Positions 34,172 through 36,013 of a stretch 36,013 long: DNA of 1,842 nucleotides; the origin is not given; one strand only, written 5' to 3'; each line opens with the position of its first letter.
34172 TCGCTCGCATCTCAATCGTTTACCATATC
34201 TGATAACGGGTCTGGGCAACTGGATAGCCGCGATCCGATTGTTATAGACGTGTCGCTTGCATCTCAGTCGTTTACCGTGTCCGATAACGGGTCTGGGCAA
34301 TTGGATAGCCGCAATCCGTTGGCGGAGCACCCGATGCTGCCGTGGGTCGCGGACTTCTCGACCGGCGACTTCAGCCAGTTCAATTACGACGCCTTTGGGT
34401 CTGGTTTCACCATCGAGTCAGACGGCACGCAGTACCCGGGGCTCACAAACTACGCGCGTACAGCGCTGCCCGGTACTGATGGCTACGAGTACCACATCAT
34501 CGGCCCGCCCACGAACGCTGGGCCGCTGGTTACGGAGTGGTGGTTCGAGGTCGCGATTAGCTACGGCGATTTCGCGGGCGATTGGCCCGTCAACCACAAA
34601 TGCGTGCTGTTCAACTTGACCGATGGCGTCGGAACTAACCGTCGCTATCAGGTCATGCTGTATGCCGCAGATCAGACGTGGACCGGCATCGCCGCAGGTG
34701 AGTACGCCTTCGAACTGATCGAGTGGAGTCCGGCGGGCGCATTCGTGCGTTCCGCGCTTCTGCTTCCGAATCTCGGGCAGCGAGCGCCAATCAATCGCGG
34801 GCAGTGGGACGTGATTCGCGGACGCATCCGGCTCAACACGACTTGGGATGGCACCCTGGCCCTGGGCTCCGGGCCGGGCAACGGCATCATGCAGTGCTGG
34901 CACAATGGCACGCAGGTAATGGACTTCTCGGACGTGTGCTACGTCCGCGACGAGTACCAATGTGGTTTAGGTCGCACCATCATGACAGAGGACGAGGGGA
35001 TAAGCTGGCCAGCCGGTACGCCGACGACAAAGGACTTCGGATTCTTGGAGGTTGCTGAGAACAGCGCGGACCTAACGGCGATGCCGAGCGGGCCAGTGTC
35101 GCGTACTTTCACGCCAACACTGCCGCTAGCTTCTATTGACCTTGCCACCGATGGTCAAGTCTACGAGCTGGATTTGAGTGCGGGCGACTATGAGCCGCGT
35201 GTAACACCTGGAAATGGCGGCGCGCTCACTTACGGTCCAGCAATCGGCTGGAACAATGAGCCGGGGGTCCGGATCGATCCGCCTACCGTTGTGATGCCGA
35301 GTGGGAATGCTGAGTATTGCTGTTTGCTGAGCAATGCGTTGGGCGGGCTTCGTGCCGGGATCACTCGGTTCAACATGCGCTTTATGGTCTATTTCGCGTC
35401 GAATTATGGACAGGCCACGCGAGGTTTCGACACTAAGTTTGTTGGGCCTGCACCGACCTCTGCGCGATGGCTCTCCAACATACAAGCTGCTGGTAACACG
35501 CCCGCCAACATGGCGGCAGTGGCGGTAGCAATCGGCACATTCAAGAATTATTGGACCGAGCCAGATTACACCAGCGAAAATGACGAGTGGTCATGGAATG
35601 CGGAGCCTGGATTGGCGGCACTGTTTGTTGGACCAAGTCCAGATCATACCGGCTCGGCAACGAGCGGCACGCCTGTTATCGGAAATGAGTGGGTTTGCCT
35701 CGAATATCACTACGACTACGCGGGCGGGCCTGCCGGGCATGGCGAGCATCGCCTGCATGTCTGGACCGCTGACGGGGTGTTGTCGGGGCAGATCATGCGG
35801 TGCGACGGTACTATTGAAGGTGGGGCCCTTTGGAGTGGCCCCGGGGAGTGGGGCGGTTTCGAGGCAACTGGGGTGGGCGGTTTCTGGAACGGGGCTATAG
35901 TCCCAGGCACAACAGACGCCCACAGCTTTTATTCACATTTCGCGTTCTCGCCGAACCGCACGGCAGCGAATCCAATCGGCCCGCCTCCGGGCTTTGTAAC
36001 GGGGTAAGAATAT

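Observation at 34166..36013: Abrupt in-frame composition switch inside the 883-aa fibre/decoration gene, marked by a 2 x 81-nt tandem repeat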

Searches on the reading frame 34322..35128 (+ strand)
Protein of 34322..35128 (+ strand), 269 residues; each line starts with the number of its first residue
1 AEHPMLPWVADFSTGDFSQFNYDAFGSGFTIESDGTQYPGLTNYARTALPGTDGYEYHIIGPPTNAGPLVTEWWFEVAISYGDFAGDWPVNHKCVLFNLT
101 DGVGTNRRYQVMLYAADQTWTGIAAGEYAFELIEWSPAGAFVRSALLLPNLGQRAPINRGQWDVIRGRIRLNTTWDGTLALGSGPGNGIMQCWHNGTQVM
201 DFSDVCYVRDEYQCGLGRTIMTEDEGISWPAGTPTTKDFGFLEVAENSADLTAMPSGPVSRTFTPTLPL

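Call 60: search_solved_structures(query=A2, max_evalue=10, show_alignments=1)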
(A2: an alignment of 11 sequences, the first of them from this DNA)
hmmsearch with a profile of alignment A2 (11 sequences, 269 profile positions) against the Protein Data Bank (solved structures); distinct sequences matched with E-value up to 10: 0.

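Call 71: predict_structure(alignment_id=A2)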
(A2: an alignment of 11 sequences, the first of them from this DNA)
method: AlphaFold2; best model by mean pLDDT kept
length: 269 residues; sequences in the alignment: 11
mean_pLDDT: 74.9   pTM: 0.81
mean pLDDT of the five models: 74.9, 72.8, 70.8, 67.1, 66.7
residues with pLDDT >= 90: 60; 70-90: 114; 50-70: 67; < 50: 28
segments of 3 or more residues with pLDDT < 50: 1-4, 22-26, 37-41, 263-269
pLDDT, mean of each block of 10 residues (from residue 1): 50 57 50 52 60 68 59 90 77 86 71 85 87 86 91 90 93 80 82 96 89 78 61 67 86 86 43
secondary structure, 60 per line:
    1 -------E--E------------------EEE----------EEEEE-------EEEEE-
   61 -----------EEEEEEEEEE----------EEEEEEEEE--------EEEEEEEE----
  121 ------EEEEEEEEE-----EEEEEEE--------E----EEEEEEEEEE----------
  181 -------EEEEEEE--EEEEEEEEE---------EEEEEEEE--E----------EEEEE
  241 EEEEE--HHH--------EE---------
elements in order: E30-32 E43-47 E55-59 E72-81 E92-100 E109-116 E127-135 E141-147 E161-170 E188-194 E197-205 E215-222 E236-245

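Call 74: fold_search(model_id=the predicted structure, library=pdb)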
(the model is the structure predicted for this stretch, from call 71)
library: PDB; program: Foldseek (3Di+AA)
matches with E <= 10: 1140; with E <= 0.001: 185
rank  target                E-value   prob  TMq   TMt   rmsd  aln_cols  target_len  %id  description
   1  6kzk_A                2.1e-08  1.00  0.51  0.56   6.9       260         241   14  Structure of alginate lyase Aly36B mutant K143A/M171A in complex with alginate trisaccharide (released 2020-09-23)
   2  2zzj                  2.5e-08  1.00  0.57  0.64   5.4       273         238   12  Crystal structure of endo-beta-1,4-glucuronan lyase from fungus Trichoderma reesei (released 2009-05-05)
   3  6kcw                  3.2e-08  1.00  0.50  0.55   6.8       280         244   15  Structure of alginate lyase Aly36B (released 2020-06-24)
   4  6kcv_A                3.6e-08  1.00  0.53  0.58   6.7       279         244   13  Structure of alginate lyase Aly36B mutant K143A/Y185A in complex with alginate tetrasaccharide (released 2020-06-24)
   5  3gne_A                3.2e-06  1.00  0.55  0.60   6.2       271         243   10  Crystal structure of alginate lyase vAL-1 from Chlorella virus (released 2009-10-20)
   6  3wvj_A                3.9e-06  1.00  0.48  0.56   6.9       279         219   13  The crystal structure of native glycosidic hydrolase (released 2015-06-24)
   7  9f2b_B                4.1e-06  1.00  0.46  0.12   6.3       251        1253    8  Focused refinement of SV2B luminal domain and BoNT/A1 complex (released 2025-03-12)
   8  3a0n                  6.6e-06  1.00  0.57  0.62   6.4       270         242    9  Crystal structure of D-glucuronic acid-bound alginate lyase vAL-1 from Chlorella virus (released 2009-10-20)
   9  3zyp                  8.1e-06  1.00  0.50  0.60   5.9       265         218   11  Cellulose induced protein, Cip1 (released 2012-09-12)
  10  2np0_A                9.9e-06  1.00  0.41  0.11   7.8       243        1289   11  Crystal structure of the Botulinum neurotoxin type B complexed with synaptotagamin-II ectodomain (released 2006-12-26)
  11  5tpb_A                1.0e-05  1.00  0.47  0.33   6.4       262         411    8  Binding domain of BoNT/A complexed with ganglioside variant (released 2017-01-18)
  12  5vmr_A                1.1e-05  1.00  0.40  0.28   7.8       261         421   10  Receptor binding domain of BoNT/B in complex with mini-protein binder Bot.2110.4 (released 2017-09-20)
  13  9qc8_B                1.3e-05  1.00  0.41  0.11   5.9       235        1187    8  BoNT-NTNH-HA70 complex from Clostridium botulinum Serotype B1 (released 2025-09-10)
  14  9qcm_A                1.5e-05  1.00  0.43  0.12   7.2       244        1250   11  Botulinum neurotoxin type B1, 14-subunit, Large Progenitor Toxin Complex (L-PTC) (released 2025-09-10)
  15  5v38_A                1.6e-05  1.00  0.43  0.30   6.3       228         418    8  Crystal Structure of The Receptor-binding Domain of Botulinum Neurotoxin Type HA (released 2017-03-22)
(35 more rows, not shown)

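Call 75: fold_search(model_id=the predicted structure, library=viral)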
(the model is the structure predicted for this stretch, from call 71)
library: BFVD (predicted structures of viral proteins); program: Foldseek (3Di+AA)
matches with E <= 10: 1408; with E <= 0.001: 157
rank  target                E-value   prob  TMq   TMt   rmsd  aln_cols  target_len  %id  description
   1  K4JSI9                2.8e-08  1.00  0.49  0.38   8.7       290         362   13  (no name in the UniProt tables at hand)
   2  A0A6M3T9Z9            3.8e-08  1.00  0.49  0.27   5.6       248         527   10  Uncharacterized protein [Sphingomonas phage Kharn]
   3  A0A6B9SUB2            7.1e-08  1.00  0.48  0.39   5.6       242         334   14  (no name in the UniProt tables at hand)
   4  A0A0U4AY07            7.5e-08  1.00  0.59  0.33   5.5       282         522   12  (no name in the UniProt tables at hand)
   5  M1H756                1.1e-07  1.00  0.47  0.42  12.3       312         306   12  (no name in the UniProt tables at hand)
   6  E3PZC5                1.2e-07  1.00  0.48  0.41   5.5       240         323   10  Uncharacterized protein [Roseovarius sp. 217 phage 1]
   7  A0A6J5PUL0            1.2e-07  1.00  0.51  0.31   8.0       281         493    9  Coagulation factor 5/8 C-terminal domain containing protein [uncultured Caudovirales phage]
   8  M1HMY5                2.2e-07  1.00  0.58  0.61   5.7       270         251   15  (no name in the UniProt tables at hand)
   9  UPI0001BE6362         6.1e-07  1.00  0.55  0.58   7.3       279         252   12  (no name look-up for this kind of identifier)
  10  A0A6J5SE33            8.7e-07  1.00  0.49  0.28   7.0       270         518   17  Chitobiase/beta-hexosaminidase C-terminal domain containing protein [uncultured Caudovirales phage]
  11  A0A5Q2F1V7            8.7e-07  1.00  0.39  0.30  10.6       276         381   12  Uncharacterized protein [Serratia phage JS26]
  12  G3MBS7                2.1e-06  1.00  0.43  0.12  12.0       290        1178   11  Gp211 [Bacillus phage G]
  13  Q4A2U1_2              2.4e-06  1.00  0.48  0.11  11.9       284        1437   14  Putative membrane protein [Emiliania huxleyi virus 86 (isolate United Kingdom/English Channel/1999)]
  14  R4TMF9                3.6e-06  1.00  0.49  0.48   5.7       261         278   11  Uncharacterized protein [Halogranum tailed virus 1]
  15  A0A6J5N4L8            3.6e-06  1.00  0.50  0.19   6.4       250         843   13  SO2946-like C-terminal domain-containing protein [uncultured Caudovirales phage]
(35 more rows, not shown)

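Call 99: search_protein_families(library=pfam, alignment_id=A2, max_evalue=1)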
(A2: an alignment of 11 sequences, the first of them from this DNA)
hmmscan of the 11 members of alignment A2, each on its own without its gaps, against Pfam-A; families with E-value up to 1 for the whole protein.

A. member 1, seq(269 aa): 0 families

B. families by the number of members that match (of 11 scanned): 5 families
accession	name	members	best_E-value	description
PF14099.13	Polysacc_lyase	4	8.2e-06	Polysaccharide lyase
PF21294.4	Polysacc_lyase_14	3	1e-09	Polysaccharide lyase 14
PF06439.18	3keto-disac_hyd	2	0.00093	3-keto-disaccharide hydrolase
PF02018.23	CBM_4_9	2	0.029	Carbohydrate binding domain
PF21171.3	PDE12-like_N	1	0.2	2',5'-phosphodiesterase 12-like, N-terminal domain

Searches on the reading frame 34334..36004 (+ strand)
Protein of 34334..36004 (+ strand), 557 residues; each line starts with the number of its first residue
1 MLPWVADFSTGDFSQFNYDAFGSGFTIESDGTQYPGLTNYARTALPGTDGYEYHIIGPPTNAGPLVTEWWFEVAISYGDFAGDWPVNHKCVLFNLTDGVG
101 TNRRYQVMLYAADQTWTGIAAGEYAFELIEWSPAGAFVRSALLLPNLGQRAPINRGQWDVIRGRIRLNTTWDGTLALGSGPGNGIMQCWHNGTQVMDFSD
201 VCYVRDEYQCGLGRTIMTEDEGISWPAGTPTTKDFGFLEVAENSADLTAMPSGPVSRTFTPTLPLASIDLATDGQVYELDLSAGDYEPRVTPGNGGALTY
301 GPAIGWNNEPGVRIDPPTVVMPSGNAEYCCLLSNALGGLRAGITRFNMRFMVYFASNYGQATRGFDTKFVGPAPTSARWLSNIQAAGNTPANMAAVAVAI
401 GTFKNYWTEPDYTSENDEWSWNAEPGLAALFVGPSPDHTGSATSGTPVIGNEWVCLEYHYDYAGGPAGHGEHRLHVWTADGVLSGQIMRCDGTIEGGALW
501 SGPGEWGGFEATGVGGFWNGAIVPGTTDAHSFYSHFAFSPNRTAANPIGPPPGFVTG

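Call 18: find_related_loci(query=window:34334-36004:+, collection=viral_contigs, flank=10000)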
Query window:34334-36004:+ (557 aa) in viral_contigs; peptide patterns used: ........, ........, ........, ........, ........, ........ (x = any residue, [..] = any of these).
1 stretches matched a pattern, but none encodes a relative of the query by tblastn (E <= 1e-3).

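Call 21: find_related_loci(query=A1, collection=metagenome_contigs, flank=10000)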
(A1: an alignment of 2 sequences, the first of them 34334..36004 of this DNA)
Query A1 (557 aa) in metagenome_contigs; peptide patterns used: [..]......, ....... (x = any residue, [..] = any of these).
77 stretches matched a pattern, but none encodes a relative of the query by tblastn (E <= 1e-3).

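Call 34: predict_structure(alignment_id=A1)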
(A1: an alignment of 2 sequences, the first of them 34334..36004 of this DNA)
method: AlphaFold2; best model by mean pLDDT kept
length: 557 residues; sequences in the alignment: 2
mean_pLDDT: 31.2   pTM: 0.32
mean pLDDT of the five models: 31.2, 30.4, 26.9, 25.4, 24.7
residues with pLDDT >= 90: 0; 70-90: 0; 50-70: 38; < 50: 519
segments of 3 or more residues with pLDDT < 50: 1-103, 112-122, 132-139, 147-160, 162-184, 200-557
pLDDT, mean of each block of 10 residues (from residue 1): 24 32 29 32 34 39 37 39 33 41 52 42 55 46 49 43 45 34 46 52 34 26 26 24 22 20 20 22 23 23 25 26 26 26 26 26 25 25 25 21 21 22 23 28 30 40 37 45 40 30 24 23 21 23 22 20
secondary structure, 60 per line:
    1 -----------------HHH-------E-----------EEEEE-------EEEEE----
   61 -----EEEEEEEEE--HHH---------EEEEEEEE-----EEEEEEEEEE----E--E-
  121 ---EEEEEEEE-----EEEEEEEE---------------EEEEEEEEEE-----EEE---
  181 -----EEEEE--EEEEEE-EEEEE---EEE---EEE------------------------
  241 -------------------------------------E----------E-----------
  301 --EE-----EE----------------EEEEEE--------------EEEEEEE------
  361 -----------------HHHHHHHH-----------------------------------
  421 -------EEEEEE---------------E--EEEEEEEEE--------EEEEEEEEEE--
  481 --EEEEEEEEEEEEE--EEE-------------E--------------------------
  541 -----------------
elements in order: E40-44 E52-56 E66-74 E89-96 E102-111 E124-131 E137-144 E160-169 E175-177 E186-190 E193-198 E200-204 E208-210 E214-216 E328-333 E348-354 H378-385 E428-433 E452-460 E469-478 E483-495 E498-500

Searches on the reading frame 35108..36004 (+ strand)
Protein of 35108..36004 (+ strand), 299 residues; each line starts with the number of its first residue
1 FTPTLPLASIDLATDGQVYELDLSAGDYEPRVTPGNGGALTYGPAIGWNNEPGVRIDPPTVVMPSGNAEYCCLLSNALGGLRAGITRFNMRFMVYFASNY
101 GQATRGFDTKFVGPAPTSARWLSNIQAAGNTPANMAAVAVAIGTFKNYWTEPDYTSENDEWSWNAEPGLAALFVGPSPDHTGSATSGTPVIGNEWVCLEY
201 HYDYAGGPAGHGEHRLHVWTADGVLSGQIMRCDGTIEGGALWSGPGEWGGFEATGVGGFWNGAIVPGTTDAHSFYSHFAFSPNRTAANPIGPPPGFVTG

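Call 61: search_solved_structures(query=A3, max_evalue=10, show_alignments=1)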
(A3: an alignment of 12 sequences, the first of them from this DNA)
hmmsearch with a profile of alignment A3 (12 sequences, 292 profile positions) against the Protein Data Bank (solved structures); distinct sequences matched with E-value up to 10: 2.
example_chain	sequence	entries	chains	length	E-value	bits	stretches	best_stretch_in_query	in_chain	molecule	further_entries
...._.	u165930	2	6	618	0.24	14.1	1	10-96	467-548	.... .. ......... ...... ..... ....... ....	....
3qpi_A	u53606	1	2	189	1.5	11.5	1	120-206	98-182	Chlorite Dismutase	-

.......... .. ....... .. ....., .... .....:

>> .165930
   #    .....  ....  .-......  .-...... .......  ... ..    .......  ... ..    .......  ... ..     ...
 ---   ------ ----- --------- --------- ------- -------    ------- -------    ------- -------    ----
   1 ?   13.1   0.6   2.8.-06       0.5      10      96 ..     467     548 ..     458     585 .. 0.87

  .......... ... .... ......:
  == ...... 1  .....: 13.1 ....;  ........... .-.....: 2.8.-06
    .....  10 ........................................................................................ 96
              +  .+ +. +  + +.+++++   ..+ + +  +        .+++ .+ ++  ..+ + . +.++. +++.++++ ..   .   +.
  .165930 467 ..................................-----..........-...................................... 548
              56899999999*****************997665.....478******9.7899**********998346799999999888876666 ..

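Call 98: search_protein_families(library=pfam, alignment_id=A3, max_evalue=1)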
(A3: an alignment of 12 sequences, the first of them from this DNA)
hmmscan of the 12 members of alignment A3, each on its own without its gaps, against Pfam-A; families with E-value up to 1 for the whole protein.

A. member 1, seq(299 aa): 1 family
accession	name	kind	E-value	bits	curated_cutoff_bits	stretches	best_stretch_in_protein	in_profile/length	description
PF20789.3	4HBT_3C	-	0.0037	17.9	24.1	1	111-225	36-130/140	Acyl-CoA thioesterase C-terminal domain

B. families by the number of members that match (of 12 scanned): 2 families
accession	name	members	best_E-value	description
PF20789.3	4HBT_3C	1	0.0037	Acyl-CoA thioesterase C-terminal domain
PF17106.10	NACHT_sigma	1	0.41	Sigma domain on NACHT-NTPases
